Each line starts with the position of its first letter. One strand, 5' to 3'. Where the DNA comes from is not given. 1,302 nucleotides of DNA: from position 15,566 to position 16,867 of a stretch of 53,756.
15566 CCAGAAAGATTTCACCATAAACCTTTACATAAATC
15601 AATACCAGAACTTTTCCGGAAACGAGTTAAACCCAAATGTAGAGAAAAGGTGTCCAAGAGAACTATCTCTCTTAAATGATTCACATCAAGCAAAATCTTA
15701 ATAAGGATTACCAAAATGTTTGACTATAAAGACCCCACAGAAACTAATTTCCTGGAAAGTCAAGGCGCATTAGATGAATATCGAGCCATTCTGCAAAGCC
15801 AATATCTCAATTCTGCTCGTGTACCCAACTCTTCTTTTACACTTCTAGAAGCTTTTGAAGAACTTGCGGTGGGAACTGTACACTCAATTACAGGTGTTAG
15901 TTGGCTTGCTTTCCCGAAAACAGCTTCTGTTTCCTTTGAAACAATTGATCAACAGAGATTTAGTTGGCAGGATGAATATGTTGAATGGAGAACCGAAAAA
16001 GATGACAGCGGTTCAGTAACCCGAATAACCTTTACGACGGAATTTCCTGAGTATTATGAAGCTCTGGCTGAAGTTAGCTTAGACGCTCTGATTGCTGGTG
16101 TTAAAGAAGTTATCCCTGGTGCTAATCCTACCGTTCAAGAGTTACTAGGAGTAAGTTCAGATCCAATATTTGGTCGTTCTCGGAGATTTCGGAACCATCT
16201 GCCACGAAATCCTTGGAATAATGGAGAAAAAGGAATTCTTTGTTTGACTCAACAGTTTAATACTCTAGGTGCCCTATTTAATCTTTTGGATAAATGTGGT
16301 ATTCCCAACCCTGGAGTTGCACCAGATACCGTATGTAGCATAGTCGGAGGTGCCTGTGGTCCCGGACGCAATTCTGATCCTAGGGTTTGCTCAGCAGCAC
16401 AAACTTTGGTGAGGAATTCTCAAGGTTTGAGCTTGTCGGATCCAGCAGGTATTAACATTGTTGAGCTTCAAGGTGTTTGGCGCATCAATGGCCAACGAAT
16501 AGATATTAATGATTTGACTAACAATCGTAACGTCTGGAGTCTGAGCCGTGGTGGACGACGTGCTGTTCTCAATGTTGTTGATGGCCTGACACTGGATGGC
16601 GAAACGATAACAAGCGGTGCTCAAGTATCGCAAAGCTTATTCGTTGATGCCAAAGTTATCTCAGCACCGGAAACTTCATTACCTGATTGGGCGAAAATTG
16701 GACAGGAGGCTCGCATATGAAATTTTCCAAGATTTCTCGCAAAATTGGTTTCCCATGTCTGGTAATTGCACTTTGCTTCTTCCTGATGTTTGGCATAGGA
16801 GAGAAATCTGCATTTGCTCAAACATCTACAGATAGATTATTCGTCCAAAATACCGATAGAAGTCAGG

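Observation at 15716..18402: Uncharacterised translationally coupled gene pair: Cys-rich cytoplasmic protein plus secreted single-CXXCH protein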

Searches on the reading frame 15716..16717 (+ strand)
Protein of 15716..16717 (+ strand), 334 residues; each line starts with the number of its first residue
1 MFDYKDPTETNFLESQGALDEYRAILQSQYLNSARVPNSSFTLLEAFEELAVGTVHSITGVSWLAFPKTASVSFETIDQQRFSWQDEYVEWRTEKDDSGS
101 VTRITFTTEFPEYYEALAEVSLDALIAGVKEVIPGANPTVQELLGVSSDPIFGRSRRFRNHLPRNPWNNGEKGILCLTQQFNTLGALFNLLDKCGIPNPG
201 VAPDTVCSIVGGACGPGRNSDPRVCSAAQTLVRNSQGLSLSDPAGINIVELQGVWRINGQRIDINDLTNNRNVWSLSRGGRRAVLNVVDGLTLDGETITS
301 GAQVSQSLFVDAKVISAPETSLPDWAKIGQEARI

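Call 3: search_protein_families(library=pfam, proteins=[window:15716-16717:+], max_evalue=1)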
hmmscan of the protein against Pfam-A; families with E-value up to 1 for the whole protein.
window:15716-16717:+ (334 aa): 0 families

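Call 4: search_protein_families(library=ncbifam, proteins=[window:15716-16717:+], max_evalue=1)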
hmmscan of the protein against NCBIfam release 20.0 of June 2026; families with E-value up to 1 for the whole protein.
window:15716-16717:+ (334 aa): 0 families

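Call 6: search_solved_structures(query=window:15716-16717:+, max_evalue=10)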
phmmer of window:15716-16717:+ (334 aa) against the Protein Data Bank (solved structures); distinct sequences matched with E-value up to 10: 1.
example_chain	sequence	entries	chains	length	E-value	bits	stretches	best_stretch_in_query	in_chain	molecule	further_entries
7r5y_A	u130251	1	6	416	2.2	10.3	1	20-97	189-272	Histidine acid phosphatase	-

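Call 8: find_homologous_proteins(query=window:15716-16717:+)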
Query window:15716-16717:+ (334 aa): 491 proteins with E <= 0.001 among 3365 candidates; the best 120 are listed.
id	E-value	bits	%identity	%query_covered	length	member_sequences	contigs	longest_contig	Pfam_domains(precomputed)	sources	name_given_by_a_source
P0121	1.2e-214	729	97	100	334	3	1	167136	PF26676.1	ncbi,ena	-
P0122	9.6e-195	664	87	100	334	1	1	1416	PF26676.1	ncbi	-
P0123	1.3e-194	664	87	100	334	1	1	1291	PF26676.1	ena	-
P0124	1.2e-193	660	87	100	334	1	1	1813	PF26676.1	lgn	-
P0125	7.8e-174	595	77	100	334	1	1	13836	PF26676.1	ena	-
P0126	3.8e-171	586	76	100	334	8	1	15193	PF26676.1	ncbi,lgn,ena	-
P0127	5.2e-169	579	76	100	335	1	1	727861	PF26676.1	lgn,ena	-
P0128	8.3e-163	559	73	100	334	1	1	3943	PF26676.1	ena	-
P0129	1.0e-158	546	71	100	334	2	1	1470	PF26676.1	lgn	-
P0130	2.9e-156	538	70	100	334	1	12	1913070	PF26676.1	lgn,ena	-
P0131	2.0e-147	509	66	100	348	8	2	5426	PF26676.1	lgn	-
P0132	8.2e-140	483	66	100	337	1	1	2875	PF26676.1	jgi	jgi:hypothetical protein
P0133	1.6e-134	466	63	99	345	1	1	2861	PF26676.1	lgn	-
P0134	2.2e-133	462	62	99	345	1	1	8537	PF26676.1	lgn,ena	-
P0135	6.7e-132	457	63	99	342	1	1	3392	PF26676.1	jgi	jgi:hypothetical protein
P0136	6.7e-131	454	62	99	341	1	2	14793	PF26676.1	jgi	jgi:hypothetical protein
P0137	1.3e-130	453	61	100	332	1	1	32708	PF26676.1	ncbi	-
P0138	1.6e-130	453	61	99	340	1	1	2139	PF26676.1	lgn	-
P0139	3.9e-130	452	62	99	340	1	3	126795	PF26676.1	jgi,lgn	jgi:hypothetical protein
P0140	4.6e-130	451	61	99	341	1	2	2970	PF26676.1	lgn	-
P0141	8.0e-130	451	62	99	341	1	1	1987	PF26676.1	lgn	-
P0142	9.4e-130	450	61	100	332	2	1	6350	PF26676.1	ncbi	-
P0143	1.0e-129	450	61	99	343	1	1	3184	PF26676.1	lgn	-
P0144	7.2e-129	447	62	99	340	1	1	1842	PF26676.1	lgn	-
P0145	9.4e-129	447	61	99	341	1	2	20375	PF26676.1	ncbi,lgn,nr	ncbi:MAG: hypothetical protein HC789_11610 [Microcoleus sp. CSU_2_2]|nr:hypothetical protein [Microc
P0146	2.1e-128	446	61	99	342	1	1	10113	PF26676.1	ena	-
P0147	6.9e-127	441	62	100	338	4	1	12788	PF26676.1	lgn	-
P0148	1.9e-126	440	61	99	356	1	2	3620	PF26676.1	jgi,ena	jgi:hypothetical protein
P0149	3.3e-126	439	60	99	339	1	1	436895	PF26676.1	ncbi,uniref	ncbi:hypothetical protein NDI45_03125 [Leptolyngbya sp. GB1-A1]|uniref:hypothetical protein n=1 Tax=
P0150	8.4e-126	437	61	99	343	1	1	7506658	PF26676.1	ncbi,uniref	ncbi:hypothetical protein [Egbenema bharatensis]|uniref:hypothetical protein n=1 Tax=Egbenema bharat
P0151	7.2e-125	434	57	99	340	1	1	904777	PF26676.1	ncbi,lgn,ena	-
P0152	4.0e-124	432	60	99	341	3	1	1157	PF26676.1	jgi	jgi:hypothetical protein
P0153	4.9e-124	432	59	99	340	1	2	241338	PF26676.1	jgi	jgi:hypothetical protein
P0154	1.5e-123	430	60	99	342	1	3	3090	PF26676.1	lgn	-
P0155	4.5e-123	428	60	99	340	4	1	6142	PF26676.1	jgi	-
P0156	2.5e-122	426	57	99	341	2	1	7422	PF26676.1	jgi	-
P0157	1.4e-121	424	57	99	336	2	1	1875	PF26676.1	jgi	-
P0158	2.4e-121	423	58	100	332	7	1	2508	PF26676.1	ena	-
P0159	1.0e-120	421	57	99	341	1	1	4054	PF26676.1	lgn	-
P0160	2.5e-120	419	57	99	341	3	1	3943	PF26676.1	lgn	-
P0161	5.7e-120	418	56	99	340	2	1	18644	PF26676.1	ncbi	ncbi:MAG: hypothetical protein ACFB5Z_21080 [Elainellaceae cyanobacterium]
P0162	8.2e-120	418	60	100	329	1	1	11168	PF26676.1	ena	-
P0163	1.5e-119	417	59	99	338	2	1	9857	PF26676.1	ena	-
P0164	1.9e-119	417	55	100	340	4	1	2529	PF26676.1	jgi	jgi:hypothetical protein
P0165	3.3e-119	416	57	99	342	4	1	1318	PF26676.1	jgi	jgi:hypothetical protein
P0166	3.8e-119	416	59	99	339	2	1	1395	PF26676.1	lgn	-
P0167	6.4e-119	415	56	99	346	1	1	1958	PF26676.1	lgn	-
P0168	1.4e-118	414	58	99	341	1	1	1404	PF26676.1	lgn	-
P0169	7.2e-118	411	56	100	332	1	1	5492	PF26676.1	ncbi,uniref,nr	ncbi:hypothetical protein IQ235_17500 [Oscillatoriales cyanobacterium LEGE 11467]|uniref:Uncharacter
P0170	1.0e-117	411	56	100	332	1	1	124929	PF26676.1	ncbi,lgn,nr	ncbi:MAG: hypothetical protein SWY16_00770 [Cyanobacteriota bacterium]|nr:hypothetical protein [Cyan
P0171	1.9e-117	410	58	99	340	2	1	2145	PF26676.1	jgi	jgi:hypothetical protein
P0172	2.0e-117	410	56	99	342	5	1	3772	PF26676.1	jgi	jgi:hypothetical protein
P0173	3.7e-117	409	56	99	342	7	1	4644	PF26676.1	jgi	jgi:hypothetical protein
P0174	7.2e-117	408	57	99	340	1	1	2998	PF26676.1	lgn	-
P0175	6.5e-116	405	57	99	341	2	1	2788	PF26676.1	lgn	-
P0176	3.4e-115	403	54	99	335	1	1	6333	PF26676.1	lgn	-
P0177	9.3e-115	401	56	100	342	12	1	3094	PF26676.1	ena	-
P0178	2.2e-114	400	55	99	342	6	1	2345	PF26676.1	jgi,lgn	jgi:hypothetical protein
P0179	2.3e-114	400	57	99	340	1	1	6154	PF26676.1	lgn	-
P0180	2.3e-114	400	54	99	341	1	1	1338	PF26676.1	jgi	jgi:hypothetical protein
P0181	3.3e-114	399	56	99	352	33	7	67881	PF26676.1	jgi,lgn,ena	jgi:hypothetical protein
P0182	3.6e-114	399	57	93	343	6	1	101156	PF26676.1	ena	-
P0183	3.1e-113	396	56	99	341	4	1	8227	PF26676.1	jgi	-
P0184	4.5e-113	396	55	99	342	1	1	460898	PF26676.1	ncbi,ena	-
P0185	1.0e-112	394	54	99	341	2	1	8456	PF26676.1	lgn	-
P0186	1.7e-112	394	55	99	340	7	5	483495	PF26676.1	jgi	jgi:hypothetical protein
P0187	2.5e-112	393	55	99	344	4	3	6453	PF26676.1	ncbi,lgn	-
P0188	4.7e-112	392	56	99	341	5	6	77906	PF26676.1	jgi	jgi:hypothetical protein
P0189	1.1e-111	391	54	99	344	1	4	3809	PF26676.1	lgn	-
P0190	1.2e-111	391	53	99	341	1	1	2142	PF26676.1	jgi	jgi:hypothetical protein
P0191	2.5e-111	390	54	99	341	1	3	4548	PF26676.1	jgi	jgi:hypothetical protein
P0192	3.5e-111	389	53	99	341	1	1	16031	PF26676.1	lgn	-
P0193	3.8e-111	389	53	99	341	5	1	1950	PF26676.1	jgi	-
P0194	4.0e-111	389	57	99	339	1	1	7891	PF26676.1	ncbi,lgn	ncbi:MAG: hypothetical protein AAFY11_02525 [Cyanobacteria bacterium J06641_5]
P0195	8.0e-111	388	54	99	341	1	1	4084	PF26676.1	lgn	-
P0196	1.5e-110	387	57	99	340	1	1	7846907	PF26676.1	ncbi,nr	ncbi:hypothetical protein BZZ01_01195 [Nostocales cyanobacterium HT-58-2]|nr:hypothetical protein BZ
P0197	4.3e-110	386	53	99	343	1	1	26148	PF26676.1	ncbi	-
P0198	4.7e-110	386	53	100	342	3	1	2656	PF26676.1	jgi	jgi:hypothetical protein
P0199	1.5e-109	384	52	99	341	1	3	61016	PF26676.1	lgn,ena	-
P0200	1.8e-109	384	53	100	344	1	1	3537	PF26676.1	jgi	jgi:hypothetical protein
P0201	1.8e-109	384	54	99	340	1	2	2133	PF26676.1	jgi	jgi:hypothetical protein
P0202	2.5e-109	383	54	99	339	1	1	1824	PF26676.1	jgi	jgi:hypothetical protein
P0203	3.6e-109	383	54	99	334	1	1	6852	PF26676.1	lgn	-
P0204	4.3e-109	382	54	99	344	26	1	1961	PF26676.1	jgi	jgi:hypothetical protein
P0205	5.4e-109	382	53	99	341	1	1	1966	PF26676.1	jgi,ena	-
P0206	5.6e-109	382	53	99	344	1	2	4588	PF26676.1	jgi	jgi:hypothetical protein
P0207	5.7e-109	382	53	99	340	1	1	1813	PF26676.1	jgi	-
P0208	1.0e-108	381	52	99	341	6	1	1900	PF26676.1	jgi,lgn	jgi:hypothetical protein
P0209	1.1e-108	381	51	99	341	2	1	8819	PF26676.1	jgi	jgi:hypothetical protein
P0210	1.2e-108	381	56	99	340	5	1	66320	PF26676.1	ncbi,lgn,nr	ncbi:MAG: hypothetical protein KME49_12640 [Brasilonema octagenarum HA4186-MV1]|nr:hypothetical prot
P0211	1.5e-108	381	51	99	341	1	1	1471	PF26676.1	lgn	-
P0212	1.5e-108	381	56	99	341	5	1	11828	PF26676.1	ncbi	-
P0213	1.8e-108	380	52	99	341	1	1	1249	PF26676.1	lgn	-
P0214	2.0e-108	380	53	99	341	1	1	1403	PF26676.1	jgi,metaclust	metaclust:\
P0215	2.9e-108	380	54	99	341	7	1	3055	PF26676.1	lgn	-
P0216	2.9e-108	380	53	100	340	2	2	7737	PF26676.1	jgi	jgi:hypothetical protein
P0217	3.2e-108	380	51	99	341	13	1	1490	PF26676.1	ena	-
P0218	3.8e-108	379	52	99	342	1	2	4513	PF26676.1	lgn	-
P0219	5.1e-108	379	52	99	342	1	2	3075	PF26676.1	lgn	-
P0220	5.3e-108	379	52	99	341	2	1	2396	PF26676.1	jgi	jgi:hypothetical protein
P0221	7.6e-108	378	56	99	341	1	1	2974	PF26676.1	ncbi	-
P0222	7.7e-108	378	53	99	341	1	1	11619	PF26676.1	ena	-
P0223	8.3e-108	378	54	100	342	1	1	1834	PF26676.1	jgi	jgi:hypothetical protein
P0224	1.2e-107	378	52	99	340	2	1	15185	PF26676.1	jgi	jgi:hypothetical protein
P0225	1.6e-107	377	53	99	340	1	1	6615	PF26676.1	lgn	-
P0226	1.8e-107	377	53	99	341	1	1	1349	PF26676.1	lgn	-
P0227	2.3e-107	377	53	99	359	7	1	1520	PF26676.1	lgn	-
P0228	3.7e-107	376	52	99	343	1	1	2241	PF26676.1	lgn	-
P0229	4.1e-107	376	54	99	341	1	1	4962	PF26676.1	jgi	jgi:hypothetical protein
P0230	4.2e-107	376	51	99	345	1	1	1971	PF26676.1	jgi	-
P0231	5.5e-107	376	52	98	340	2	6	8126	PF26676.1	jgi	jgi:hypothetical protein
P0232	5.5e-107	376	52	99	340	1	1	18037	PF26676.1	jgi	jgi:hypothetical protein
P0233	6.6e-107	375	52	99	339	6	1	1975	PF26676.1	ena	-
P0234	7.7e-107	375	51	99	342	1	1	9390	PF26676.1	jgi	jgi:hypothetical protein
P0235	8.2e-107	375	53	99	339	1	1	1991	PF26676.1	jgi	jgi:hypothetical protein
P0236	1.0e-106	375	53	99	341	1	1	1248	PF26676.1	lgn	-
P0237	1.0e-106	375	54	99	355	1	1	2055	PF26676.1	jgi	jgi:hypothetical protein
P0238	1.1e-106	375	52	99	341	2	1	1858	PF26676.1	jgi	jgi:hypothetical protein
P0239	1.1e-106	375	53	99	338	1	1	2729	PF26676.1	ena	-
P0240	1.1e-106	375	51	99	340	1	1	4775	PF26676.1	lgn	-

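Call 25: predict_structure(alignment_id=A2)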
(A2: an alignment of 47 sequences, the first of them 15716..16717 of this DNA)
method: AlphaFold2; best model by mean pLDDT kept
length: 334 residues; sequences in the alignment: 47
mean_pLDDT: 94.3   pTM: 0.91
mean pLDDT of the five models: 94.3, 94.4, 93.2, 92.5, 91.8
residues with pLDDT >= 90: 285; 70-90: 48; 50-70: 1; < 50: 0
segments of 3 or more residues with pLDDT < 50: none
pLDDT, mean of each block of 10 residues (from residue 1): 93 97 97 96 97 96 86 90 91 96 98 97 98 96 97 94 96 92 91 93 83 84 94 97 97 97 95 96 97 97 96 98 94 81
secondary structure, 60 per line:
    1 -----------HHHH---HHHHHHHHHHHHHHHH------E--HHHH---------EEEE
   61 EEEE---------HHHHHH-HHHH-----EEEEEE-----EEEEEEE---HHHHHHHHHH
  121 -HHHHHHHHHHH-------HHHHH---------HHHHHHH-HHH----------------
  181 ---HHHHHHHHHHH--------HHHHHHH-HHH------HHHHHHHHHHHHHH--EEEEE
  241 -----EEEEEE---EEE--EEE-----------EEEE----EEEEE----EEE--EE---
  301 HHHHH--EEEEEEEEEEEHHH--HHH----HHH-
elements in order: H12-15 H19-34 H44-47 E57-64 H74-79 H81-84 E90-95 E101-107 H111-120 H122-132 H140-144 H154-160 H184-194 H203-209 H220-233 E236-240 E246-251 E255-257 E260-262 E274-277 E282-286 E291-293 H301-305 E308-318

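Call 46: search_solved_structures(query=A2, max_evalue=10)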
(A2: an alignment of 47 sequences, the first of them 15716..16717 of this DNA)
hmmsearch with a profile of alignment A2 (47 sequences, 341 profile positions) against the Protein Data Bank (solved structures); distinct sequences matched with E-value up to 10: 1.
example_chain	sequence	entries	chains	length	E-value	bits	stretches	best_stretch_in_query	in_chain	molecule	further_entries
2wwe_A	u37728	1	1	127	1.7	10.8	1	43-95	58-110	PHOSPHOINOSITIDE-3-KINASE, CLASS 2, GAMMA POLYPEPTIDE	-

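Call 47: search_protein_families(library=padloc, proteins=[window:15716-16717:+], max_evalue=0.1)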
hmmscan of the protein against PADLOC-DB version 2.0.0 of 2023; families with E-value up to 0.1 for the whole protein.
window:15716-16717:+ (334 aa): 0 families

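Call 99: find_encoding_contigs(protein=P0127, flank=4000, max_places=1)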
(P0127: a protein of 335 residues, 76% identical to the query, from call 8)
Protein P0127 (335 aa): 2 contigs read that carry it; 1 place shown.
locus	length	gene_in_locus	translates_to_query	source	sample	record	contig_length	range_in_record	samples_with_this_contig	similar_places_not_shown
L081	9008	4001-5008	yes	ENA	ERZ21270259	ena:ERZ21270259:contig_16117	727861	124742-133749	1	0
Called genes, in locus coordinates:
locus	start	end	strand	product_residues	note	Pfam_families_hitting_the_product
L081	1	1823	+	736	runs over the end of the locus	PF07714:PK_Tyr_Ser-Thr, PF00069:Pkinase, PF06293:Kdo, PF03109:ABC1 (weak), PF01636:APH (weak), PF05226:CHASE2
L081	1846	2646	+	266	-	PF06051:DUF928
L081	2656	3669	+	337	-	PF12697:Abhydrolase_6, PF00561:Abhydrolase_1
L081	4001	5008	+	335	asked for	PF26676:DUF8225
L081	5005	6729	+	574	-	-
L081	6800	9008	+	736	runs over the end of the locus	-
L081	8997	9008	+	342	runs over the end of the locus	PF00890:FAD_binding_2 (weak), PF01266:DAO, PF01494:FAD_binding_3, PF03486:HI0933_like (faint), PF04820:Trp_halogenase, PF07992:Pyr_redox_2 (weak), PF12831:FAD_oxidored (weak), PF04820:Trp_halogenase (weak), +1 more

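Call 100: find_encoding_contigs(protein=P0182, flank=4000, max_places=1)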
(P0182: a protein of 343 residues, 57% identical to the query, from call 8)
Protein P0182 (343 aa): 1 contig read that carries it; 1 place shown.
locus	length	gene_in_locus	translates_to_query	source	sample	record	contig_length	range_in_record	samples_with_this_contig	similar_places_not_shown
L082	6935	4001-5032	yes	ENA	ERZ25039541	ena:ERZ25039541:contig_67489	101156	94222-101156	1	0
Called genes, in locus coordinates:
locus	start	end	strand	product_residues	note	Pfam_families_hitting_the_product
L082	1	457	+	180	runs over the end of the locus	PF07786:HGSNAT_cat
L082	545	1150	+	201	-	-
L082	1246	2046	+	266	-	PF13298:LigD_N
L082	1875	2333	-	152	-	-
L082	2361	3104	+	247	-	PF04679:DNA_ligase_A_C, PF21686:LigD_Prim-Pol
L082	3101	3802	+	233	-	PF21686:LigD_Prim-Pol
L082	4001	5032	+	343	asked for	PF26676:DUF8225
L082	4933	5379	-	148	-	-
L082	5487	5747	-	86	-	-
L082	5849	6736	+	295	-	-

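Call 101: find_encoding_contigs(protein=P0137, flank=4000, max_places=1)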
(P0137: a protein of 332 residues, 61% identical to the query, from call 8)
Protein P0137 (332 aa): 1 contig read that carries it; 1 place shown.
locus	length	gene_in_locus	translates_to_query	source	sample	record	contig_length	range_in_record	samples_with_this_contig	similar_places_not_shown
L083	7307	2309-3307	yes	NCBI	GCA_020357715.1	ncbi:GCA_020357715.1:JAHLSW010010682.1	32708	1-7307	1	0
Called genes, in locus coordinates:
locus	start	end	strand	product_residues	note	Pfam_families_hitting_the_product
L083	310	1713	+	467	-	PF00483:NTP_transferase, PF01128:IspD, PF12804:NTP_transf_3, PF25084:LbH_EIF2B (weak), PF00132:Hexapep (weak), PF25087:GMPPB_C (weak), PF00132:Hexapep (weak), PF14602:Hexapep_2 (weak)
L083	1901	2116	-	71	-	-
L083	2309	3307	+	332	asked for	PF26676:DUF8225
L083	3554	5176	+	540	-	-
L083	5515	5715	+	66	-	-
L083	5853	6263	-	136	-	-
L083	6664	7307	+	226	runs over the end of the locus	PF08239:SH3_3 (weak)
